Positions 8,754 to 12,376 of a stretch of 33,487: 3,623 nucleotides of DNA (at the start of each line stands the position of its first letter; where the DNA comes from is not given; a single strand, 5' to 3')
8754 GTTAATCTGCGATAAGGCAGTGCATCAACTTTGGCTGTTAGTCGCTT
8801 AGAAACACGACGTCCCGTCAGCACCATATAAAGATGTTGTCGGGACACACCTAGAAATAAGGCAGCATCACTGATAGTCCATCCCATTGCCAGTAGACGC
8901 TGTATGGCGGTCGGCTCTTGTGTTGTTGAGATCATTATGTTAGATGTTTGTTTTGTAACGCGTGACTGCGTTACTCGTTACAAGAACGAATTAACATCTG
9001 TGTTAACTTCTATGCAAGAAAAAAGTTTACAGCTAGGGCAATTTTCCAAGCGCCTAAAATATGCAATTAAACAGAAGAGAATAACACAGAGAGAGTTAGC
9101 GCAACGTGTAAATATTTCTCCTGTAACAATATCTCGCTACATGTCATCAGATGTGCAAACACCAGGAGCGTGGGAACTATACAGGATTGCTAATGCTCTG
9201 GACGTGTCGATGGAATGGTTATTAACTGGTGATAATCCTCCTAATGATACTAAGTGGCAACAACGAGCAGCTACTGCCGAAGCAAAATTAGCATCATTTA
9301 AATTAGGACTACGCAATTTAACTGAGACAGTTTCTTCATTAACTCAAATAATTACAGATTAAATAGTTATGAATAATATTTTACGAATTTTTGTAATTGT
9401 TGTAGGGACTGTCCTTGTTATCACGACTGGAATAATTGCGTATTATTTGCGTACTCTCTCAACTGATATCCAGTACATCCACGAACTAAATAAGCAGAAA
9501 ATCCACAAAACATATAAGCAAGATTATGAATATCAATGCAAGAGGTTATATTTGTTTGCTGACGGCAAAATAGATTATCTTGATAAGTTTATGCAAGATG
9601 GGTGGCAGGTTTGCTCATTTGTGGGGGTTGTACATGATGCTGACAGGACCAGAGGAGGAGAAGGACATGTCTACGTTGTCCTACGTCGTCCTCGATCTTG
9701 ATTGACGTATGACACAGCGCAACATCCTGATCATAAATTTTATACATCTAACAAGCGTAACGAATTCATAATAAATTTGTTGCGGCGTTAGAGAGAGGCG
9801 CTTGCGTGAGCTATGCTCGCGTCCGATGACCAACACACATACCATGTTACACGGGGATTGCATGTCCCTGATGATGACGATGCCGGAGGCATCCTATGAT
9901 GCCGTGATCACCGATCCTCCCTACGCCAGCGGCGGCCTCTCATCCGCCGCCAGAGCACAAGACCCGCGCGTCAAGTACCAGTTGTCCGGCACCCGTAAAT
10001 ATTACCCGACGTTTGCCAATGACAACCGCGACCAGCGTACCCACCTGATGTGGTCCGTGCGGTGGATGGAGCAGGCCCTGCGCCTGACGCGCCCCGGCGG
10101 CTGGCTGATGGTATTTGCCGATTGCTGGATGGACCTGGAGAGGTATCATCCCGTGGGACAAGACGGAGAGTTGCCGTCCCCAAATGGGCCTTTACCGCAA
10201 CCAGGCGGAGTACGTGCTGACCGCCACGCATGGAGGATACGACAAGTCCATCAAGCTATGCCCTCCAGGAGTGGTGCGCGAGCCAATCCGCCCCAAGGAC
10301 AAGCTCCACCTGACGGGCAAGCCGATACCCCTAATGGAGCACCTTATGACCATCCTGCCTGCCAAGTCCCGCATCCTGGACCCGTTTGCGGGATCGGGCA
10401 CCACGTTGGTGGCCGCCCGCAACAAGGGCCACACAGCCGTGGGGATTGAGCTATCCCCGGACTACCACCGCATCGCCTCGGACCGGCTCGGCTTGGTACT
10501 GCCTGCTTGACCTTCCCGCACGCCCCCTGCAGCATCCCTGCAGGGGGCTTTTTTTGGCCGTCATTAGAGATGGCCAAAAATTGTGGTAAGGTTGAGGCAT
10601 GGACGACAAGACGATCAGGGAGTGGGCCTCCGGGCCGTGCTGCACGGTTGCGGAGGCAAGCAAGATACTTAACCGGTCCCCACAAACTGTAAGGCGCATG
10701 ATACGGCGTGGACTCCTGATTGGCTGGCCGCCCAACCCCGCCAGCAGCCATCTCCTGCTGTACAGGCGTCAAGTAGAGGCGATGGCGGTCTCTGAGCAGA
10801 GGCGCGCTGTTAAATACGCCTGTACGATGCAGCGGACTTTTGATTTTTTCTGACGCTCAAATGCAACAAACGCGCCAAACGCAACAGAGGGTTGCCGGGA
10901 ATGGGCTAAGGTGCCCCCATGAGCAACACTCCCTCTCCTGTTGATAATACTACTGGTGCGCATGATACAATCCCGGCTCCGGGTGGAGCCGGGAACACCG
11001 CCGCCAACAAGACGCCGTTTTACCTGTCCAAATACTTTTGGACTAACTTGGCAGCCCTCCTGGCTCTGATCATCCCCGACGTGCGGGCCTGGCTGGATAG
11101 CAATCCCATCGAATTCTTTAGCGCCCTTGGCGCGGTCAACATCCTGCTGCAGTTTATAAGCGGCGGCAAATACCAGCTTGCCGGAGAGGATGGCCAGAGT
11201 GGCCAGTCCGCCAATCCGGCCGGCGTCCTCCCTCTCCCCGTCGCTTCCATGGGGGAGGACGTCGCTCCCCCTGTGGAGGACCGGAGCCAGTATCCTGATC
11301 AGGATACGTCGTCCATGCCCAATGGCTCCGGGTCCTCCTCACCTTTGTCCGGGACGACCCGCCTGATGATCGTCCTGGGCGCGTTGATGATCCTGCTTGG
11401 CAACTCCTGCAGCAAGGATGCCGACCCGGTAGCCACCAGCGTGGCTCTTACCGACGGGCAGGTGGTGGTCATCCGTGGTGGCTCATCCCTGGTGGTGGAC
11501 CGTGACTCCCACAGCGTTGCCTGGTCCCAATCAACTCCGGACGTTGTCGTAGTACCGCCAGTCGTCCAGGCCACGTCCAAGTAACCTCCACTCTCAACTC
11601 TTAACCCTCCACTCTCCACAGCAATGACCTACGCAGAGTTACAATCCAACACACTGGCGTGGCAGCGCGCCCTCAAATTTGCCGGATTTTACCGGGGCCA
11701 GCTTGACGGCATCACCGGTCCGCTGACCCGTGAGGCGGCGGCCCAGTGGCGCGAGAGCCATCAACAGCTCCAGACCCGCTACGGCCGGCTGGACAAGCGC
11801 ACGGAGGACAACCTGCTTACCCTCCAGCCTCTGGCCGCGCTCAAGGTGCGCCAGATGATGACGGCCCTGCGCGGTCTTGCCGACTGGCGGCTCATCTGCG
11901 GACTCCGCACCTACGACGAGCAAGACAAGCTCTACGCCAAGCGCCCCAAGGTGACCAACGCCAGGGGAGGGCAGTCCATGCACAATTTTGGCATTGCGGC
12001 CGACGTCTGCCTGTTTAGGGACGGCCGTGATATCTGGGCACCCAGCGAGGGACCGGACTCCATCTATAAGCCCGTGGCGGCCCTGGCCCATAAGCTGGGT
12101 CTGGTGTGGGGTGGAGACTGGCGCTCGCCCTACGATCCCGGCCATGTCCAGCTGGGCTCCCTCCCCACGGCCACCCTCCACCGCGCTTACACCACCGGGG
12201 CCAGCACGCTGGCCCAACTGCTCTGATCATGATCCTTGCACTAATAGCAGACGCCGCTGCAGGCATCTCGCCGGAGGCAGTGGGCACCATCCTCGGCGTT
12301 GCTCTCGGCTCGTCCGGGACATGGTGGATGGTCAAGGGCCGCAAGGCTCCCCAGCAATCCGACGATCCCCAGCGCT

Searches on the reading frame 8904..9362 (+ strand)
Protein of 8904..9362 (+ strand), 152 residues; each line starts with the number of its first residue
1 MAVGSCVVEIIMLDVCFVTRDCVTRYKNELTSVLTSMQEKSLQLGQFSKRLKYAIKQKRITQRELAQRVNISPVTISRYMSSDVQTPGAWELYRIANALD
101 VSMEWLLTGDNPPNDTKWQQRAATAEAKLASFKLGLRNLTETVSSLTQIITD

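Call 73: search_protein_families(library=pfam, proteins=[window:8904-9362:+], max_evalue=0.001)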
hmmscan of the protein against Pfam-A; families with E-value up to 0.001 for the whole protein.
window:8904-9362:+ (152 aa): 7 families
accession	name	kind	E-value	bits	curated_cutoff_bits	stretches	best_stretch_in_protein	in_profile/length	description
PF01381.28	HTH_3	-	1e-11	45.1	23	1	51-106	1-55/55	Helix-turn-helix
PF12844.13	HTH_19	-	4.4e-09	36.6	30.2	1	49-110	2-62/64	Helix-turn-helix domain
PF13443.12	HTH_26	-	3.9e-08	33.9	22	1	50-104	1-55/63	Cro/C1-type HTH DNA-binding domain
PF13560.12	HTH_31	-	1.4e-06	29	27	1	56-102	11-57/64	Helix-turn-helix domain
PF07022.19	Phage_CI_repr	-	2.7e-06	28.1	22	1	49-112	4-63/65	Bacteriophage CI repressor helix-turn-helix domain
PF13412.12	HTH_24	-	9.8e-06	25.5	21.9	1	52-80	10-38/48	Winged helix-turn-helix DNA-binding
PF08279.18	HTH_11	-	0.00042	20.6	25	0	56-81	11-37/55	HTH domain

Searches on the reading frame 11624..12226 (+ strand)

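Call 73: search_protein_families(library=pfam, proteins=[window:11624-12226:+], max_evalue=0.001)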
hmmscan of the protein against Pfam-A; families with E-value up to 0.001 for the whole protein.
window:11624-12226:+ (200 aa): 2 families
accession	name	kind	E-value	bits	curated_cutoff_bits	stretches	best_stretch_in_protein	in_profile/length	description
PF13539.11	Peptidase_M15_4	-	2.5e-13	50.8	25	1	113-176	3-69/70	D-alanyl-D-alanine carboxypeptidase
PF02557.22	VanY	-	0.0001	22.5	25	1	67-161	4-107/132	D-alanyl-D-alanine carboxypeptidase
